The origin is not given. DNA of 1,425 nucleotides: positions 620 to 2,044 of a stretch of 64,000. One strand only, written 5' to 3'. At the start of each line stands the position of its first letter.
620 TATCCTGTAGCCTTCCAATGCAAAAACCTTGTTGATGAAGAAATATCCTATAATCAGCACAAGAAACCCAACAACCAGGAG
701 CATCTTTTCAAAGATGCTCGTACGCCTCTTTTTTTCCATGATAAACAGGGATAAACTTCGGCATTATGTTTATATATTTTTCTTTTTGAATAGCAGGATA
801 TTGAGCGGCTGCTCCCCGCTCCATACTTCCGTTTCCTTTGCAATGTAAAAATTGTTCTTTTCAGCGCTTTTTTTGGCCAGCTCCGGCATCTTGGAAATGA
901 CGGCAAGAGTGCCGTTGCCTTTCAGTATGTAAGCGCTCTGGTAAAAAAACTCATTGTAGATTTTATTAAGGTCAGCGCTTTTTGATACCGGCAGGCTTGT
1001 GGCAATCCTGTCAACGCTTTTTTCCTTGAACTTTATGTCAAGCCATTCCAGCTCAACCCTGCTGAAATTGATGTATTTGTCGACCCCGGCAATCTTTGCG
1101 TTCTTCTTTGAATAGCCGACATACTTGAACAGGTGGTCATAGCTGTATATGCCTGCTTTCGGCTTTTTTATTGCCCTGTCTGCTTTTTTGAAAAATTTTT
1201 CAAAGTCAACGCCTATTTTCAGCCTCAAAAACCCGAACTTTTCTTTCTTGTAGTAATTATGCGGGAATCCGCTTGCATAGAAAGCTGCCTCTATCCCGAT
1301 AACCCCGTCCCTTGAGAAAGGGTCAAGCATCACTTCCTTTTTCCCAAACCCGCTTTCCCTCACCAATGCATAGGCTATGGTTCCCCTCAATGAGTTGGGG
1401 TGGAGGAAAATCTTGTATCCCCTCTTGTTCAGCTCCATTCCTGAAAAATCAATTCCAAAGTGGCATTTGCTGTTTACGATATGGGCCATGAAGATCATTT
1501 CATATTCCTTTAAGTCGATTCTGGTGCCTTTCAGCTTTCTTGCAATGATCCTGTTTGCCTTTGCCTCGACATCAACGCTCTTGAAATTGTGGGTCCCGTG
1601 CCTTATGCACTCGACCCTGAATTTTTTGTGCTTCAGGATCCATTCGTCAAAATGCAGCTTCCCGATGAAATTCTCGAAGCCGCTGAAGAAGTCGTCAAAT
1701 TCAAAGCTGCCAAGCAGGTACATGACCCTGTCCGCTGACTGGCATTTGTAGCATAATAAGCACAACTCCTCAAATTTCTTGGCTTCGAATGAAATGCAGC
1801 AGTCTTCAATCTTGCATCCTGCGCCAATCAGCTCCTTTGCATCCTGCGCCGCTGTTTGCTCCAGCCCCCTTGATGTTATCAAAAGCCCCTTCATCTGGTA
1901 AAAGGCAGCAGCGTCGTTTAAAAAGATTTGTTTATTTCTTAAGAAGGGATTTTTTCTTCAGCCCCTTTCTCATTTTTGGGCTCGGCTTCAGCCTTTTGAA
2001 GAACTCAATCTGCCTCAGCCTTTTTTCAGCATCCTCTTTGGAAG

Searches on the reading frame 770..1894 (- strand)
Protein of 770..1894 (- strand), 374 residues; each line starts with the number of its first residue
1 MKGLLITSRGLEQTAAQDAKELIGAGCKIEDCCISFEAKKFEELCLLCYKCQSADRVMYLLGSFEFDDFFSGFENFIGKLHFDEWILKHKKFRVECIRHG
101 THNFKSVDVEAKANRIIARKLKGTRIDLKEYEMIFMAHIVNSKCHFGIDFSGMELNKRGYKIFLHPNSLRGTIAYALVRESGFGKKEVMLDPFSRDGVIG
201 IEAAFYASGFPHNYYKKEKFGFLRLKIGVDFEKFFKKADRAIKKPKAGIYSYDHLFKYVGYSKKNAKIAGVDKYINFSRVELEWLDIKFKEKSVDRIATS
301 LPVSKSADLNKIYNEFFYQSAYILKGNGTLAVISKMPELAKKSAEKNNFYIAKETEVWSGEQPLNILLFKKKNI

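Call 7: find_encoding_contigs(protein=window:770-1894:-, flank=10000, max_places=6)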
Protein window:770-1894:- (374 aa): no gene with exactly this product is on record in the collection.

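Call 9: find_homologous_proteins(query=window:770-1894:-)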
Query window:770-1894:- (374 aa): 457 proteins with E <= 0.001 among 1924 candidates; the best 120 are listed.
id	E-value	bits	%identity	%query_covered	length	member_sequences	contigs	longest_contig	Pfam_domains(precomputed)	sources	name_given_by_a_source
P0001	3.5e-249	844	100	100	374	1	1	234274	PF02926.23,PF01170.25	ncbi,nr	ncbi:hypothetical protein HYX08_05815 [Candidatus Woesearchaeota archaeon]|nr:hypothetical protein [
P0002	1.9e-189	647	76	100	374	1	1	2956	PF02926.23,PF01170.25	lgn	-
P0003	2.1e-184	631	73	100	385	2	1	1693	PF02926.23,PF01170.25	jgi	-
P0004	1.1e-177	609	70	100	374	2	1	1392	PF02926.23,PF01170.25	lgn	-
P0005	3.4e-177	607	71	100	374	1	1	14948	PF01170.25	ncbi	-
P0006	4.4e-176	603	71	97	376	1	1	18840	PF02926.23,PF01170.25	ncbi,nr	ncbi:hypothetical protein HYX04_02755 [Candidatus Woesearchaeota archaeon]|nr:hypothetical protein [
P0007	1.1e-174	599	69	100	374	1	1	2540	PF02926.23,PF01170.25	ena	-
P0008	2.2e-174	598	70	100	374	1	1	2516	PF05175.21,PF02926.23,PF01170.25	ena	-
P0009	6.2e-174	596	70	100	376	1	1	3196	PF02926.23,PF01170.25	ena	-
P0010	2.0e-173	595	70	100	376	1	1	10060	PF05175.21,PF02926.23,PF01170.25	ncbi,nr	ncbi:methyltransferase [Candidatus Woesearchaeota archaeon]|nr:methyltransferase [Candidatus Woesear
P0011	2.8e-173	594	69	100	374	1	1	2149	PF02926.23,PF01170.25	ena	-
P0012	1.9e-172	591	67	100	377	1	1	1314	PF05175.21,PF02926.23,PF01170.25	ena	-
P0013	6.8e-172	590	69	100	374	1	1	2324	PF02926.23,PF01170.25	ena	-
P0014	1.9e-171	588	70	100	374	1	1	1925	PF05175.21,PF02926.23,PF01170.25,PF22020.3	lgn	-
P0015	1.2e-170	585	68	100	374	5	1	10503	PF02926.23,PF01170.25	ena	-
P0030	2.2e-166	571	67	100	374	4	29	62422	PF05175.21,PF02926.23,PF01170.25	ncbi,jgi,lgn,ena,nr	ncbi:methyltransferase [Candidatus Woesearchaeota archaeon]|nr:methyltransferase [Candidatus Woesear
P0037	1.0e-164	566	68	99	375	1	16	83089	PF02926.23,PF01170.25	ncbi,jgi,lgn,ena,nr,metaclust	ncbi:hypothetical protein J4234_01610 [Candidatus Woesearchaeota archaeon]|nr:hypothetical protein [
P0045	9.4e-164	563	67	100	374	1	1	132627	PF05175.21,PF02926.23,PF01170.25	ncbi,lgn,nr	ncbi:methyltransferase [Candidatus Woesearchaeota archaeon]|nr:methyltransferase [Candidatus Woesear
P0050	2.8e-162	558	64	100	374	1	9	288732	PF05175.21,PF02926.23,PF01170.25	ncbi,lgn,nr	ncbi:methyltransferase [Candidatus Woesearchaeota archaeon]|nr:methyltransferase [Candidatus Woesear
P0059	2.1e-161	555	66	100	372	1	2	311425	PF02926.23,PF01170.25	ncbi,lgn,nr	ncbi:methyltransferase [Candidatus Woesearchaeota archaeon]|nr:methyltransferase [Candidatus Woesear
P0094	5.5e-157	541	65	100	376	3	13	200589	PF05175.21,PF02926.23,PF01170.25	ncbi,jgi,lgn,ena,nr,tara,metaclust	ncbi:hypothetical protein CMO83_01880 [Candidatus Woesearchaeota archaeon]|jgi:23S rRNA G2445 N2-met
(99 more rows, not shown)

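Call 11: find_encoding_contigs(protein=P0006, flank=4000, max_places=3)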
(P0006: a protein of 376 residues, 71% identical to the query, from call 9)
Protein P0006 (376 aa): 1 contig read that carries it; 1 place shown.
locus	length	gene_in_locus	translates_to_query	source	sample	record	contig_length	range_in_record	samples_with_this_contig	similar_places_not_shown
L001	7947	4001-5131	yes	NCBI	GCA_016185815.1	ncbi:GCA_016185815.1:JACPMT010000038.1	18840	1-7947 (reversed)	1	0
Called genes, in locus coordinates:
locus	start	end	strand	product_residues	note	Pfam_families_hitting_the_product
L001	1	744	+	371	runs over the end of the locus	PF00466:Ribosomal_L10, PF17777:RL10P_insert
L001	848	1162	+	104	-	PF00428:Ribosomal_60s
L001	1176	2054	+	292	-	-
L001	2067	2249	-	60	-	PF01599:Ribosomal_S27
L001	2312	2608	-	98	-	PF01282:Ribosomal_S24e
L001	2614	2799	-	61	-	PF06093:Spt4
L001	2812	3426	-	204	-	PF03876:SHS2_Rpb7-N, PF00575:S1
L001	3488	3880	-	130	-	PF18477:PIN_9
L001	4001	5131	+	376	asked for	PF02926:THUMP, PF01170:UPF0020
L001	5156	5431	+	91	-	-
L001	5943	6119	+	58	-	PF03911:Sec61_beta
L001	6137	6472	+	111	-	PF01849:NAC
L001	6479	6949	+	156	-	-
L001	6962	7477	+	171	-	-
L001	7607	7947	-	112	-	PF07676:PD40, PF25174:Beta-prop_THOC3 (weak), PF26549:Tricorn_N, PF26550:Tricorn_2nd (faint)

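Call 12: find_encoding_contigs(protein=P0005, flank=4000, max_places=3)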
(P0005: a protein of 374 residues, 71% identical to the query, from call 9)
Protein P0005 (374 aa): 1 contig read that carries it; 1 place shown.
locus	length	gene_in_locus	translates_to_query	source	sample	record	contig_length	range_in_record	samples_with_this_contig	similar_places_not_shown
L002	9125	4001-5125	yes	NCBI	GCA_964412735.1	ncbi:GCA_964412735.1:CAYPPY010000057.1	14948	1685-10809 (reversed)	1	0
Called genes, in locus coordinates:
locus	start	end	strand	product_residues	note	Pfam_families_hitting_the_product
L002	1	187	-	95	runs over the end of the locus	PF01282:Ribosomal_S24e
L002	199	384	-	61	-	PF06093:Spt4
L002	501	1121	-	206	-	PF03876:SHS2_Rpb7-N, PF00575:S1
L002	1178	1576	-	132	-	PF18477:PIN_9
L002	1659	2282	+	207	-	-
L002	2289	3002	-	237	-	-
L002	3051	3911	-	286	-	-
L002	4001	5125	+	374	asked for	PF01170:UPF0020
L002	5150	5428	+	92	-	-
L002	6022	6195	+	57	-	PF03911:Sec61_beta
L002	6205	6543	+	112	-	PF01849:NAC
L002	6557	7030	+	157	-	-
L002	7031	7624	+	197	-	-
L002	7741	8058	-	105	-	-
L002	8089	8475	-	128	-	PF01641:SelR, PF24046:At4g08330 (faint)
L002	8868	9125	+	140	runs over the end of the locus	-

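Call 13: find_encoding_contigs(protein=P0030, flank=4000, max_places=4)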
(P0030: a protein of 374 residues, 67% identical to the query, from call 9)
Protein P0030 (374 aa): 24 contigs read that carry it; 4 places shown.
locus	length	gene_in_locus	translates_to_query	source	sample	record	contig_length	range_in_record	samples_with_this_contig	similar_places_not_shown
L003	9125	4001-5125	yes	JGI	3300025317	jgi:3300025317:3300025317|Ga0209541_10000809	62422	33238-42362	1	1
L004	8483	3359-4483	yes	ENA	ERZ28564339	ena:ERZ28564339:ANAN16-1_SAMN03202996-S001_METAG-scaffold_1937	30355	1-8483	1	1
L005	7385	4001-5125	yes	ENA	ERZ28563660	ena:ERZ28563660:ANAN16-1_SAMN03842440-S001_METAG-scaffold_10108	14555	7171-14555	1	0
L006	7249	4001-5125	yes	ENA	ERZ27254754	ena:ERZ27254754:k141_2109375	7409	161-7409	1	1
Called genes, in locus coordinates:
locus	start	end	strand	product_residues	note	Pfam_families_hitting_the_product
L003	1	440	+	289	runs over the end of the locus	-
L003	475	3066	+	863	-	-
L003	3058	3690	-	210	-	-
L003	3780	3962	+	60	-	-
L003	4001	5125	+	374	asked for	PF02926:THUMP, PF01170:UPF0020, PF05175:MTS (weak)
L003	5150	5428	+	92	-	-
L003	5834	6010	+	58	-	PF03911:Sec61_beta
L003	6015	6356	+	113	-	PF01849:NAC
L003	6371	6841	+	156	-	-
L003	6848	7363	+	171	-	-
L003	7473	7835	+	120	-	-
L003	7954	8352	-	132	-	PF01641:SelR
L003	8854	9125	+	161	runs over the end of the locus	PF00416:Ribosomal_S13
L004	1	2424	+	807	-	?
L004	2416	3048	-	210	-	-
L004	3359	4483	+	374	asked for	PF02926:THUMP, PF01170:UPF0020, PF05175:MTS (weak)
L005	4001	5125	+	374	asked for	PF02926:THUMP, PF01170:UPF0020, PF05175:MTS (weak)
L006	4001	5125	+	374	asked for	PF02926:THUMP, PF01170:UPF0020, PF05175:MTS (weak)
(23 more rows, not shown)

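Call 14: find_encoding_contigs(protein=P0037, flank=4000, max_places=4)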
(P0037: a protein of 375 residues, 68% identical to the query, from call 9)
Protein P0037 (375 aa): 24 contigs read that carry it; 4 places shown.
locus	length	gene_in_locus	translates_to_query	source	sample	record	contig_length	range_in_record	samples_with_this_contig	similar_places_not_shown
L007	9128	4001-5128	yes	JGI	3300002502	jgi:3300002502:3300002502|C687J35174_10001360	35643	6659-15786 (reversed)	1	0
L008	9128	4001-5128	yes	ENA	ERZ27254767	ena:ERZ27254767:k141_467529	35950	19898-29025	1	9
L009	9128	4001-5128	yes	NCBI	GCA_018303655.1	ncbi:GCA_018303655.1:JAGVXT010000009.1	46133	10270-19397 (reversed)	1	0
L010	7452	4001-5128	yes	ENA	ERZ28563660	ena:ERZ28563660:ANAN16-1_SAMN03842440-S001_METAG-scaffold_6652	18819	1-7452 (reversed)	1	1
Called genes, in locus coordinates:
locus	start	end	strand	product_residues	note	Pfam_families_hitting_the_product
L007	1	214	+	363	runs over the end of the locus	PF00466:Ribosomal_L10, PF17777:RL10P_insert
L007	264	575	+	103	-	PF00428:Ribosomal_60s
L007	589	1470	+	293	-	PF23435:DUF7121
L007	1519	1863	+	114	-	-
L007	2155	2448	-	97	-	PF01282:Ribosomal_S24e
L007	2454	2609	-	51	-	PF06093:Spt4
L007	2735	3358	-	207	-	PF03876:SHS2_Rpb7-N, PF00575:S1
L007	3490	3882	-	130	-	PF18477:PIN_9, PF02639:DUF188 (weak)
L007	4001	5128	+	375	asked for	PF02926:THUMP (weak), PF01170:UPF0020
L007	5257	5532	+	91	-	-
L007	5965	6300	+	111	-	-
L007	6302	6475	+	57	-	PF03911:Sec61_beta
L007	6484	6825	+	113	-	PF01849:NAC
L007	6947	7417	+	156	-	-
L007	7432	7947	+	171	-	-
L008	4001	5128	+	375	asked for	PF02926:THUMP (weak), PF01170:UPF0020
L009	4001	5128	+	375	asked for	PF02926:THUMP (weak), PF01170:UPF0020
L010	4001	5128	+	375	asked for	PF02926:THUMP (weak), PF01170:UPF0020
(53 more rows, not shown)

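Call 15: find_encoding_contigs(protein=P0045, flank=3000, max_places=2)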
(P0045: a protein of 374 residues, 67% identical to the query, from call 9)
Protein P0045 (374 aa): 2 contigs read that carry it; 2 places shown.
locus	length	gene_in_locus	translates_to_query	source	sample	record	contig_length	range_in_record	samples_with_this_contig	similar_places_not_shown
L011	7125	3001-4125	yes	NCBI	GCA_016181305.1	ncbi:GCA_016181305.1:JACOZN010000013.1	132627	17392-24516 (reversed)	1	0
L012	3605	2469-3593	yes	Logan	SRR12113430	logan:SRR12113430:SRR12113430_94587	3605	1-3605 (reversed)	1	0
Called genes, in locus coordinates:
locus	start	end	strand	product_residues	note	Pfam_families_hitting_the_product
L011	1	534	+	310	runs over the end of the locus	-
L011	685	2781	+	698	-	PF10342:Kre9_KNH (weak)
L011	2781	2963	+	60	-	-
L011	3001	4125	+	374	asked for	PF02926:THUMP, PF01170:UPF0020, PF05175:MTS (faint)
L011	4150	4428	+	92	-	-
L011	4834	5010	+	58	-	PF03911:Sec61_beta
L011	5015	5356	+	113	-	PF01849:NAC, PF19026:UBA_HYPK (weak)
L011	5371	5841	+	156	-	-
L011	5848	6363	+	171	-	-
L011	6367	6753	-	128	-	PF01641:SelR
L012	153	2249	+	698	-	PF10342:Kre9_KNH (weak)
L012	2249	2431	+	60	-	-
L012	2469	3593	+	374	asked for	PF02926:THUMP, PF01170:UPF0020, PF05175:MTS (faint)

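Call 16: find_encoding_contigs(protein=P0050, flank=3000, max_places=3)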
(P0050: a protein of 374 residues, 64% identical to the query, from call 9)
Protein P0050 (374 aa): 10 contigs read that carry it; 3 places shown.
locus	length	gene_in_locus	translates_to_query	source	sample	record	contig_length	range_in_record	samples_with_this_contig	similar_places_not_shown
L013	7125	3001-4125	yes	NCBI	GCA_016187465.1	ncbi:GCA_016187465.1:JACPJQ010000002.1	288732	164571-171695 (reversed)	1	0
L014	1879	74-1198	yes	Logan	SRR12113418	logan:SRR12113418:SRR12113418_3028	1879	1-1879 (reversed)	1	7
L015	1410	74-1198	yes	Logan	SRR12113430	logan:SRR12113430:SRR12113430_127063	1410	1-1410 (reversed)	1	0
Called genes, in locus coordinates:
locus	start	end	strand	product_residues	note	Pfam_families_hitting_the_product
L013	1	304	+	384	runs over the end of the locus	PF00155:Aminotran_1_2, PF01041:DegT_DnrJ_EryC1 (weak)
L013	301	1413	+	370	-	PF05833:NFACT_N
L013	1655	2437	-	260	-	PF13276:HTH_21, PF00665:rve, PF13683:rve_3, PF13333:rve_2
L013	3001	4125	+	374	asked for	PF02926:THUMP, PF01170:UPF0020, PF05175:MTS (weak)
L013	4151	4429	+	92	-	-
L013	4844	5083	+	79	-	-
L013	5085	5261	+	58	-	PF03911:Sec61_beta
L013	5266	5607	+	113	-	PF01849:NAC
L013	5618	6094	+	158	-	-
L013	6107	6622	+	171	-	-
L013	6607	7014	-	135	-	PF01641:SelR, PF24046:At4g08330 (faint)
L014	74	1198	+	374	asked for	PF02926:THUMP, PF01170:UPF0020, PF05175:MTS (weak)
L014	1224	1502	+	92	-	-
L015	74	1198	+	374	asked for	PF02926:THUMP, PF01170:UPF0020, PF05175:MTS (weak)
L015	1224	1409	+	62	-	?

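Call 17: find_encoding_contigs(protein=P0059, flank=3000, max_places=2)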
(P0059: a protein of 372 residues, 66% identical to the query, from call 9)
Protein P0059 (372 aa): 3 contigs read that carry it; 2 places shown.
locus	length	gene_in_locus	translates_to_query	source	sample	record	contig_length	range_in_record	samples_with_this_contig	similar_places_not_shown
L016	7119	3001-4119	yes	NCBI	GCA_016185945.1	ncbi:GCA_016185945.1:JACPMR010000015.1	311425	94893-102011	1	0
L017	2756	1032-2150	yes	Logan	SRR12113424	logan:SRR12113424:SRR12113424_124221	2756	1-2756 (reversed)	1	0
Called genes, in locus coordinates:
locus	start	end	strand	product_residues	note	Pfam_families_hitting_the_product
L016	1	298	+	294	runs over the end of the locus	-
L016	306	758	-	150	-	PF25208:DUF7838 (weak)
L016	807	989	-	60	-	PF01599:Ribosomal_S27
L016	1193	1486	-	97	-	PF01282:Ribosomal_S24e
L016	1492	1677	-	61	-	PF06093:Spt4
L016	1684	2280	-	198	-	PF03876:SHS2_Rpb7-N, PF00575:S1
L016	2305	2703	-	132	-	PF18477:PIN_9, PF02639:DUF188 (weak)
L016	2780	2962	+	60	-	-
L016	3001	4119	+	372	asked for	PF02926:THUMP, PF01170:UPF0020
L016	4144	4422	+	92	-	-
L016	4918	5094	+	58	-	PF03911:Sec61_beta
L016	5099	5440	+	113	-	PF01849:NAC, PF19026:UBA_HYPK (weak)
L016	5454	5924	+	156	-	-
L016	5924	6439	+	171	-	-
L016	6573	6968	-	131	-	PF01641:SelR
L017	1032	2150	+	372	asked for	PF02926:THUMP, PF01170:UPF0020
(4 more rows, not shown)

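Call 18: find_encoding_contigs(protein=P0094, flank=3000, max_places=4)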
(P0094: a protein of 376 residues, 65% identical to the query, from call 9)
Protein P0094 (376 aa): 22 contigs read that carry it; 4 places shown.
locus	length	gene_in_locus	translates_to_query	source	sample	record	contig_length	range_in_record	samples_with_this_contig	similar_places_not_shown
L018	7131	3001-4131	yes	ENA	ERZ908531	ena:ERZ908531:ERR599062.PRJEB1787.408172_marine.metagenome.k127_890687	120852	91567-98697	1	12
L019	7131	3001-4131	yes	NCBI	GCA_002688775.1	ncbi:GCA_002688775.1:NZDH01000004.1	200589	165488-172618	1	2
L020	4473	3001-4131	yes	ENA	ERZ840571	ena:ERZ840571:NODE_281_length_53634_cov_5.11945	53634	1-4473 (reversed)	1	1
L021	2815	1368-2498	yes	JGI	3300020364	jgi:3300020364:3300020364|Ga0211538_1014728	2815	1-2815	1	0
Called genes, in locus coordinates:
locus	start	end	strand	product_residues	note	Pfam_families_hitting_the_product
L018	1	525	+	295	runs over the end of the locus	-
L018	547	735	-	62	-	PF01599:Ribosomal_S27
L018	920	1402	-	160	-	PF01282:Ribosomal_S24e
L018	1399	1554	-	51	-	PF06093:Spt4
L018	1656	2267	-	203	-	PF03876:SHS2_Rpb7-N, PF00575:S1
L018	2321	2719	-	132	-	PF18477:PIN_9, PF02639:DUF188 (weak)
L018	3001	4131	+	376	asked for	PF02926:THUMP, PF05175:MTS (faint), PF01170:UPF0020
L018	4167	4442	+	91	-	-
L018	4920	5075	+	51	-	PF03911:Sec61_beta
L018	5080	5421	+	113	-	PF01849:NAC, PF19026:UBA_HYPK (weak)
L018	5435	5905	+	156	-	-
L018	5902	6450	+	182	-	-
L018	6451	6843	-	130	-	PF01641:SelR, PF24046:At4g08330 (faint)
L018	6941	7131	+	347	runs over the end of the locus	-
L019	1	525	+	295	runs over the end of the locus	-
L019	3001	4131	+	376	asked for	PF02926:THUMP, PF05175:MTS (faint), PF01170:UPF0020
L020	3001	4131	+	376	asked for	PF02926:THUMP, PF05175:MTS (faint), PF01170:UPF0020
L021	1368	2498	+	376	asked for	PF02926:THUMP, PF05175:MTS (faint), PF01170:UPF0020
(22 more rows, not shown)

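Call 22: find_encoding_contigs(protein=P0002, flank=3000, max_places=3)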
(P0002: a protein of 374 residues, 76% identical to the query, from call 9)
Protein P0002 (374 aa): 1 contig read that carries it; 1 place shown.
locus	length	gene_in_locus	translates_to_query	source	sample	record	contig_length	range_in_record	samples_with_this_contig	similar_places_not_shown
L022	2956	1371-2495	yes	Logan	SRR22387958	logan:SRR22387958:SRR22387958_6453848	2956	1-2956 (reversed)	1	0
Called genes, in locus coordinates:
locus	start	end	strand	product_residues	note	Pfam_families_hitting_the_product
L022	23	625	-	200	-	PF03876:SHS2_Rpb7-N, PF00575:S1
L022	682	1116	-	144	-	PF18477:PIN_9, PF02639:DUF188 (weak)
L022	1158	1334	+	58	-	-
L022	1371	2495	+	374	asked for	PF02926:THUMP, PF01170:UPF0020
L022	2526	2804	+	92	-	-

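Call 37: search_protein_families(library=pfam, proteins=[window:770-1894:-], max_evalue=0.001)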
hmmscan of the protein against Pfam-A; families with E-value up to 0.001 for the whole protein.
window:770-1894:- (374 aa): 2 families
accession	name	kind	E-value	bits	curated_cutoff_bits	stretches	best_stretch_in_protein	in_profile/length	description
PF01170.24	UPF0020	-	1.2e-20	74.5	22.3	1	158-357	1-189/197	RMKL-like, methyltransferase domain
PF02926.22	THUMP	-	1.2e-06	29.3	20.6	1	79-149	13-84/84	THUMP domain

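Call 60: find_homologous_proteins(query=L002:6205-6540:+, max_evalue=1e-20)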
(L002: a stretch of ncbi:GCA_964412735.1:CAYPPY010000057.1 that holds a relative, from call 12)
Query L002:6205-6540:+ (112 aa): 562 proteins with E <= 1e-20 among 583 candidates; the best 120 are listed.
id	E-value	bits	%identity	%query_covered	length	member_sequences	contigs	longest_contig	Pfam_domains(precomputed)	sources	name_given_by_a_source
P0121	5.7e-61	221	100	100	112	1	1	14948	PF01849.24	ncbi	-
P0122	1.6e-54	200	88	100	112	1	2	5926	PF01849.24,PF19026.8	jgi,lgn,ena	-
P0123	2.8e-54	199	87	100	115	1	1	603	PF01849.24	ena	-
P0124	1.3e-52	194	82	99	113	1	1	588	PF01849.24,PF14555.13,PF19026.8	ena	-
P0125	9.8e-52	191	83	99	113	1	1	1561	PF01849.24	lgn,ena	-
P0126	1.0e-51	191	84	99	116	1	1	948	PF01849.24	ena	-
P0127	1.4e-51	190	80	100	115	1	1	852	PF01849.24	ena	-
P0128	3.0e-51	189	81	99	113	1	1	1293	PF01849.24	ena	-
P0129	3.2e-51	189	81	99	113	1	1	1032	PF01849.24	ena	-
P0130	4.4e-51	189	83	100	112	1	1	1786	PF01849.24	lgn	-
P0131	4.5e-51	189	82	100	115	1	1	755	PF01849.24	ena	-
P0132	5.1e-51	189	82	99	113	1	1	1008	PF01849.24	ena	-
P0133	7.4e-51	188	81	99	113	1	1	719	PF01849.24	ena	-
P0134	8.8e-51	188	81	100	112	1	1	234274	PF01849.24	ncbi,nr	ncbi:nascent polypeptide-associated complex protein [Candidatus Woesearchaeota archaeon]|nr:nascent 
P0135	9.9e-51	188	81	100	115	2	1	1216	PF01849.24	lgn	-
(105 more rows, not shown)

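Call 61: find_encoding_contigs(protein=P0134, flank=3000, max_places=3)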
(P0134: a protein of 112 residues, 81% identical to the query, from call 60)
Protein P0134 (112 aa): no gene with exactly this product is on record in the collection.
